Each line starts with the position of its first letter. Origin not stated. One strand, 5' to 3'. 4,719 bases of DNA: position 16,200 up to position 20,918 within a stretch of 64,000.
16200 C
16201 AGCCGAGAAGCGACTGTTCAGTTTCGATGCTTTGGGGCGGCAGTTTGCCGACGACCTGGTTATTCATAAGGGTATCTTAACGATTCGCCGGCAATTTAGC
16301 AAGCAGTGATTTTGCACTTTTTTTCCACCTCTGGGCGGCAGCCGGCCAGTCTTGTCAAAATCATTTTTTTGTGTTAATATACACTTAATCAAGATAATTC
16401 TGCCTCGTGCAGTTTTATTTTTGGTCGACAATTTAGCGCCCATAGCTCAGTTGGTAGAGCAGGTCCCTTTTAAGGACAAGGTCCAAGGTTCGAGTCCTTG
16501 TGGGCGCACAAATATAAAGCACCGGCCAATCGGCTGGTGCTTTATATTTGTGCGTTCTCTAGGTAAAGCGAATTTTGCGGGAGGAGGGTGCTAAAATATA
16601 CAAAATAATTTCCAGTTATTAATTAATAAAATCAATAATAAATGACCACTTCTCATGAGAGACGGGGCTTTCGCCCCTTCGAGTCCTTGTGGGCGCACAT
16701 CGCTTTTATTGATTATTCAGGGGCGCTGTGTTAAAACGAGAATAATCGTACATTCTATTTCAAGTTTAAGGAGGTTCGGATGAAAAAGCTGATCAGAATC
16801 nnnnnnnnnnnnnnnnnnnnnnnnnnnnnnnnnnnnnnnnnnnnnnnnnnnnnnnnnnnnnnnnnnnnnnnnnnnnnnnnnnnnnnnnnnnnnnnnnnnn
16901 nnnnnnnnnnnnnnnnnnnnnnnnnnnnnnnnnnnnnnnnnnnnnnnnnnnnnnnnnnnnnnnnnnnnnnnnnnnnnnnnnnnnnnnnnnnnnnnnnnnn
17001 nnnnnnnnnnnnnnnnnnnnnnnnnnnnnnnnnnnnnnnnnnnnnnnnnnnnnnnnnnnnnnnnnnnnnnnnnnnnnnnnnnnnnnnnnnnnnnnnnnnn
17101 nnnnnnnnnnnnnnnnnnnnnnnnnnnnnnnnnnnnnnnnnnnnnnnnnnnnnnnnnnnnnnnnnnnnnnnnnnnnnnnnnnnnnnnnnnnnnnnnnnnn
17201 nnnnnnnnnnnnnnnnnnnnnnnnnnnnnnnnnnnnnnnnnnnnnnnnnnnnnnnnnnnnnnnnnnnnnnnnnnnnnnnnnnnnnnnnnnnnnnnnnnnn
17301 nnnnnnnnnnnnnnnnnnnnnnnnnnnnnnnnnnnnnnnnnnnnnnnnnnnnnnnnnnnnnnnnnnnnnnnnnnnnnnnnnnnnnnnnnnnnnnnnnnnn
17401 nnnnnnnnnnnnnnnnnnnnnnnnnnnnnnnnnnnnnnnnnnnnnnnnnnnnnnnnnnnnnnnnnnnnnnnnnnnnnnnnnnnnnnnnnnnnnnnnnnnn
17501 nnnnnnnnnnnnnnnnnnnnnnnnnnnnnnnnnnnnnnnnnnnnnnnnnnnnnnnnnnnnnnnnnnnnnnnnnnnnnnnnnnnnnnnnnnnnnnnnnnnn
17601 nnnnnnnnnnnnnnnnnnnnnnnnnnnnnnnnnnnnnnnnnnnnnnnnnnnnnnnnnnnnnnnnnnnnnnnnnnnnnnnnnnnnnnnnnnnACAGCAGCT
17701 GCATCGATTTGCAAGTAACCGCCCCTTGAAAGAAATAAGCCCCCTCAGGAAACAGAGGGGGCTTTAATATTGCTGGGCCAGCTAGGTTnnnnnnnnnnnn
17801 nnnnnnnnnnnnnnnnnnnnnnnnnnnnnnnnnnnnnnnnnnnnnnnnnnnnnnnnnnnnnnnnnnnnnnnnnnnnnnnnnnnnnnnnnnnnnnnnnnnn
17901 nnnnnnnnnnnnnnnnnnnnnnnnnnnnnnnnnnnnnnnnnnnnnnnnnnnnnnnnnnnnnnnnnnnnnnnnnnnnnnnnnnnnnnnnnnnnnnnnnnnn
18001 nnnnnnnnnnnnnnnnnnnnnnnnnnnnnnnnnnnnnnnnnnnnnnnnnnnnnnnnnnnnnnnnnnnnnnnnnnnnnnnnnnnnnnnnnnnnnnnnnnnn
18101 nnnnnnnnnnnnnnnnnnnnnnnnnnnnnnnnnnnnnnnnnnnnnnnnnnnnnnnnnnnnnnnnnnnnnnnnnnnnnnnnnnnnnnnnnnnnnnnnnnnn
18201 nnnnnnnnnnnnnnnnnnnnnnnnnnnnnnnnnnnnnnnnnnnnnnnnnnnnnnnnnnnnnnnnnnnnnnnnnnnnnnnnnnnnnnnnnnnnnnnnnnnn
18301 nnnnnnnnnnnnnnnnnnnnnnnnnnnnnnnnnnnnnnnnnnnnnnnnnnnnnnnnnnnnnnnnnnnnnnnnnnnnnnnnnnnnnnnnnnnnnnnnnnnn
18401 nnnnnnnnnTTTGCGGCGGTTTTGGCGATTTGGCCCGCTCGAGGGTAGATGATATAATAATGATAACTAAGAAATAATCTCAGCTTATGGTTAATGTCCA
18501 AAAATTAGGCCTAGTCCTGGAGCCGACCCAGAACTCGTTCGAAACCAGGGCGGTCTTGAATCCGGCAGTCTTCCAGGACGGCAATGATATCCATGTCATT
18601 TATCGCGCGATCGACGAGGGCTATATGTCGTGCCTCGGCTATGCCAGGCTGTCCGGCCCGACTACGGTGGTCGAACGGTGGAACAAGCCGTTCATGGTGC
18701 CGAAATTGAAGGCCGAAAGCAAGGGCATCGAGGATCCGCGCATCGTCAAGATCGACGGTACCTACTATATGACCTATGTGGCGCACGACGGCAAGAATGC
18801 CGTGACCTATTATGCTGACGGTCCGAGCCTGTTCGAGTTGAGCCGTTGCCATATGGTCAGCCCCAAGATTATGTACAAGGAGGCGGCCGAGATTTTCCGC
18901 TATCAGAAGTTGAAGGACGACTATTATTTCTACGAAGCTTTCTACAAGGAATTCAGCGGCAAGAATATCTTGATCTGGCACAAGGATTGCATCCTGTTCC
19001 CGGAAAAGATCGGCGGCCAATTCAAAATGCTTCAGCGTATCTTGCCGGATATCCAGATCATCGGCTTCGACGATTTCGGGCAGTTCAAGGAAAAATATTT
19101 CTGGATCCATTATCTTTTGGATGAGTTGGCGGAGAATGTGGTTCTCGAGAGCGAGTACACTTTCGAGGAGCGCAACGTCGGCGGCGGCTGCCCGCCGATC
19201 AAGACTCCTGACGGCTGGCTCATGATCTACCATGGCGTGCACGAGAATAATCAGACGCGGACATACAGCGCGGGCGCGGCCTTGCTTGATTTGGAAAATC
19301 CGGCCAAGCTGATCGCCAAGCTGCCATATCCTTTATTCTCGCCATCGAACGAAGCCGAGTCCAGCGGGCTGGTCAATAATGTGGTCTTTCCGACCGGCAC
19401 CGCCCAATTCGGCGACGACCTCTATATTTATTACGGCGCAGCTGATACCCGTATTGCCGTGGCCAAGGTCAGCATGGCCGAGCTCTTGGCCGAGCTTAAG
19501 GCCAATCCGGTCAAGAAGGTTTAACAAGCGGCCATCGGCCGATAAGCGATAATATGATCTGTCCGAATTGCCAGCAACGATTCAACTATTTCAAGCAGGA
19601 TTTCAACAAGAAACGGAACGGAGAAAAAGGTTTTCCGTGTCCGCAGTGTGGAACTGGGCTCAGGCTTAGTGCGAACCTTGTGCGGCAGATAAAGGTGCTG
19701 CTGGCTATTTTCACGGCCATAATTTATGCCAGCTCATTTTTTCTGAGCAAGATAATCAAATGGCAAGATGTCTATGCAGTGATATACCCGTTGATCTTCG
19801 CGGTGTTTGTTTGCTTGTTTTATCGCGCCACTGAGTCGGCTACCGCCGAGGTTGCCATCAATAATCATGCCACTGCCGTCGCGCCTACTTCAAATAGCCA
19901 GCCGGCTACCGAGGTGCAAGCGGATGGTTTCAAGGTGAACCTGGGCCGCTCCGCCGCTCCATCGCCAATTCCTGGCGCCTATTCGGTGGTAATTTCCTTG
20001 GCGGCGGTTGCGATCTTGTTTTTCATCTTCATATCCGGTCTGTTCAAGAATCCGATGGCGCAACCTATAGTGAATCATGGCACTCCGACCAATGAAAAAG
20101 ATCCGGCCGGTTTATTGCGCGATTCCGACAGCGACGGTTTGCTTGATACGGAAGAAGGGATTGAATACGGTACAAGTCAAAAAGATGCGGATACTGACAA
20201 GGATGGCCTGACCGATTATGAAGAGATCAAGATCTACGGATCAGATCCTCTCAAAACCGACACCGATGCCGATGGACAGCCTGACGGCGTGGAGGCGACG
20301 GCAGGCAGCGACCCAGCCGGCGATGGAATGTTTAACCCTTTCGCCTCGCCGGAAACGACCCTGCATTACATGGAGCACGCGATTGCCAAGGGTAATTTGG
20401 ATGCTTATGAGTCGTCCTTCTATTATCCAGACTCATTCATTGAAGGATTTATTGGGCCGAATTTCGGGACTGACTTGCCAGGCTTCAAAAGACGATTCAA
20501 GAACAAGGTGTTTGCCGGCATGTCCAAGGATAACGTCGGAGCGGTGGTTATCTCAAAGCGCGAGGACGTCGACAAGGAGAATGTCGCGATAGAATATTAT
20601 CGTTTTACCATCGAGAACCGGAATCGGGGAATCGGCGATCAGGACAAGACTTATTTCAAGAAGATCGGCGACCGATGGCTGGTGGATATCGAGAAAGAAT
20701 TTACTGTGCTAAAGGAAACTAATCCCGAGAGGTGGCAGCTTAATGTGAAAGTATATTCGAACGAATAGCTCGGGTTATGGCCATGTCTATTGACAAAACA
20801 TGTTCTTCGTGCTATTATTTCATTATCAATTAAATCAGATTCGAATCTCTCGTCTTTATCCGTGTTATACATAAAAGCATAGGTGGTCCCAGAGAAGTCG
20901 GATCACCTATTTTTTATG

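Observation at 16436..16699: tRNA-Lys followed 170 nt later by an exact 22-nt copy of its own 3' end behind a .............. hairpin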

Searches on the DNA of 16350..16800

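Call 8: search_rna_families(source=window, start=16350, end=16800, threshold=evalue, max_evalue=10, show_alignments=3)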
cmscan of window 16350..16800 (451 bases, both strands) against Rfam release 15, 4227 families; matches with E-value up to 10: 18.
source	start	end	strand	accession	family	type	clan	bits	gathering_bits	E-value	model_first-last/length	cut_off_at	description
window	16436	16508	+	RF00005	tRNA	Gene; tRNA;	CL00001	70.7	29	1.4e-15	1-71/71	no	tRNA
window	16436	16509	-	RF04354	Plastid-ycf2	Cis-reg;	-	30.6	65.7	0.00017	1-75/75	no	Plastid-ycf2 5UTR RNA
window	16511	16568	-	RF02377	SurA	Gene; sRNA;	-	25.2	100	6.8e-05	1-279/279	no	SurA sRNA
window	16506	16553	+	RF03879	mir-2831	Gene; miRNA;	-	22.6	90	0.044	1-75/75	no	mir-2831 microRNA precursor family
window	16660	16721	+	RF02823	LPR69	Gene; sRNA;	-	22.1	40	0.016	1-82/82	no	Legionella RNA 69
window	16496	16564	+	RF04097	MIR2630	Gene; miRNA;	-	21.5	144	0.046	1-229/229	no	MIR2630 microRNA precursor family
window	16503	16555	-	RF04097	MIR2630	Gene; miRNA;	-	19.3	144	0.15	1-229/229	no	MIR2630 microRNA precursor family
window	16574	16682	+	RF00082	SraG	Gene; sRNA;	-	18.2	50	0.93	1-177/177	no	SraG RNA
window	16505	16557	+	RF00911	mir-672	Gene; miRNA;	-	16.7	97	1.5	1-81/81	no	mir-672 microRNA precursor family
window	16601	16715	-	RF02385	sau-13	Gene; sRNA;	-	16.6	55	7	1-104/104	no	Staphylococcus sRNA sau-13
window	16507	16568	-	RF02054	STnc420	Gene; sRNA;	-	15.7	70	3.6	1-58/58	no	Salmonella enterica sRNA STnc420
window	16504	16633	+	RF01578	RUF1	Gene; sRNA;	-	15.4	70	1.7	1-264/264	no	Plasmodium RNA of unkown function RUF1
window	16498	16558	+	RF00697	mir-186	Gene; miRNA;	-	15.4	70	4.7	1-82/82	no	mir-186 microRNA precursor family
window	16463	16507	+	RF01684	mascRNA-menRNA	Gene;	-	15.3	42.5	2.6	1-56/56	no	MALAT1-associated small cytoplasmic RNA/MEN beta RNA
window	16512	16630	+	RF01858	RsaF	Gene; sRNA;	-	14.6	60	5.3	1-119/119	no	RNA Staph. aureus F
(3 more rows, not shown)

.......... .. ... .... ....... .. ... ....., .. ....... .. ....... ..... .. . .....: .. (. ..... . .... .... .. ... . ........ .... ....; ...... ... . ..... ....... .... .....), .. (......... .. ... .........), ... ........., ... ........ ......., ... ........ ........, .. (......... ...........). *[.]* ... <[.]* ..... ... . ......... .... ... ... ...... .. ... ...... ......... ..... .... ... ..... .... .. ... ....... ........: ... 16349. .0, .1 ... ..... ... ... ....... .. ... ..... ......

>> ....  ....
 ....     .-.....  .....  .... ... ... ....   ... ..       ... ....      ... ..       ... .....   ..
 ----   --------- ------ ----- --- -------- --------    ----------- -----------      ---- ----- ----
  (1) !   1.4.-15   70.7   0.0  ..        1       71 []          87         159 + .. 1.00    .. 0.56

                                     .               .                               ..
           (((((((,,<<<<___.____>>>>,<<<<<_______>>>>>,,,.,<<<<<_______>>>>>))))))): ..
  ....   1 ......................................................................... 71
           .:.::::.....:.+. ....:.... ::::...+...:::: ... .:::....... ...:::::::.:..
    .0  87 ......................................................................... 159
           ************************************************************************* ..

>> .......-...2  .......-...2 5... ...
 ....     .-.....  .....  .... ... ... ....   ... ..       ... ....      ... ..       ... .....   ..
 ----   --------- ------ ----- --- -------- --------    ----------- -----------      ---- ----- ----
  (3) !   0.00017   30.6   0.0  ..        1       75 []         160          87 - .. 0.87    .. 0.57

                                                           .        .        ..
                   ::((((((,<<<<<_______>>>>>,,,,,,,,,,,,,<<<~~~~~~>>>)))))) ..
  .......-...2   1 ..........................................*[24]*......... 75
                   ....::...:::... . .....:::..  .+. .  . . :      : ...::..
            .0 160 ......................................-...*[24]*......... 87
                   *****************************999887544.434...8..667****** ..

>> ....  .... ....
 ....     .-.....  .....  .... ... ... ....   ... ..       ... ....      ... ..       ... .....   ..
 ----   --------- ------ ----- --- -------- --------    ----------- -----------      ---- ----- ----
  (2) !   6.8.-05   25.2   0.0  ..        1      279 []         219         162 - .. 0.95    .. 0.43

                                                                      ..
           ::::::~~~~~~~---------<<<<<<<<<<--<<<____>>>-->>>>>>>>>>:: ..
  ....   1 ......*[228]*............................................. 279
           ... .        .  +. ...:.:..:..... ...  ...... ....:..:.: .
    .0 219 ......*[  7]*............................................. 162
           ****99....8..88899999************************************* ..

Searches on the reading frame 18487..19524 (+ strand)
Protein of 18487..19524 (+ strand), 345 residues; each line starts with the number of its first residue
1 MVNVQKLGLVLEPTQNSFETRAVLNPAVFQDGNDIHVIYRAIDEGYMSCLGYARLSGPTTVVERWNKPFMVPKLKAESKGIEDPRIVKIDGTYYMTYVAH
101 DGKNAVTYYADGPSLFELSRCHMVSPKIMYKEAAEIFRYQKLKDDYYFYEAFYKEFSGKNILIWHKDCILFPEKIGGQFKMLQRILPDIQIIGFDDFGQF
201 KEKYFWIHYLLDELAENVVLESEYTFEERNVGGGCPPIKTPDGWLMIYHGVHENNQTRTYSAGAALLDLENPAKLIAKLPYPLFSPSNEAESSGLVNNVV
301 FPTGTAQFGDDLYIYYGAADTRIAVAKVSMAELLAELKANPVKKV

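Call 74: search_protein_families(library=pfam, max_evalue=0.00001, proteins=[window:18487-19524:+])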
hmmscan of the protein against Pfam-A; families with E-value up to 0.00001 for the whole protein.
window:18487-19524:+ (345 aa): 1 family
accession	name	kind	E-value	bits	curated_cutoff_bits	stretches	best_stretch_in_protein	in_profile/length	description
PF04041.19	Glyco_hydro_130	-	8.5e-47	160.1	26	1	19-335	31-316/320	beta-1,4-mannooligosaccharide phosphorylase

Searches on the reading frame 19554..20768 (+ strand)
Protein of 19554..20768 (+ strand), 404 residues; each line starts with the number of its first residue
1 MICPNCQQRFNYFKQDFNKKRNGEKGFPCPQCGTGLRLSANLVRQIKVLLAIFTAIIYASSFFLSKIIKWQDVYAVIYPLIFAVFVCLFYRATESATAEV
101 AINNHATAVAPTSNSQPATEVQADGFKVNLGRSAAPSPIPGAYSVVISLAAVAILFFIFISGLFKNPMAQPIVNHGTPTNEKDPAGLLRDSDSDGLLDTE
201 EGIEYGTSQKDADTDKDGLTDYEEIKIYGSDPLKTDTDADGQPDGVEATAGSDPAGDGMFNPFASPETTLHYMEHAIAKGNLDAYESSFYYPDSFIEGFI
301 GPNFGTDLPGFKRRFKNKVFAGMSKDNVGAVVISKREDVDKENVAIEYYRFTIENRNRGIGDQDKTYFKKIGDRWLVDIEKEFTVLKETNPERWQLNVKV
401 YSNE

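Call 75: search_protein_families(library=pfam, max_evalue=0.00001, proteins=[window:19554-20768:+])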
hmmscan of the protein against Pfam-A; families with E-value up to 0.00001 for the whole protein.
window:19554-20768:+ (404 aa): 1 family
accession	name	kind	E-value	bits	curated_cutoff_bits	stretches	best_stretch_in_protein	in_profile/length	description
PF18884.5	TSP3_bac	-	7.1e-09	35.8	25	1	213-234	1-21/22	Bacterial TSP3 repeat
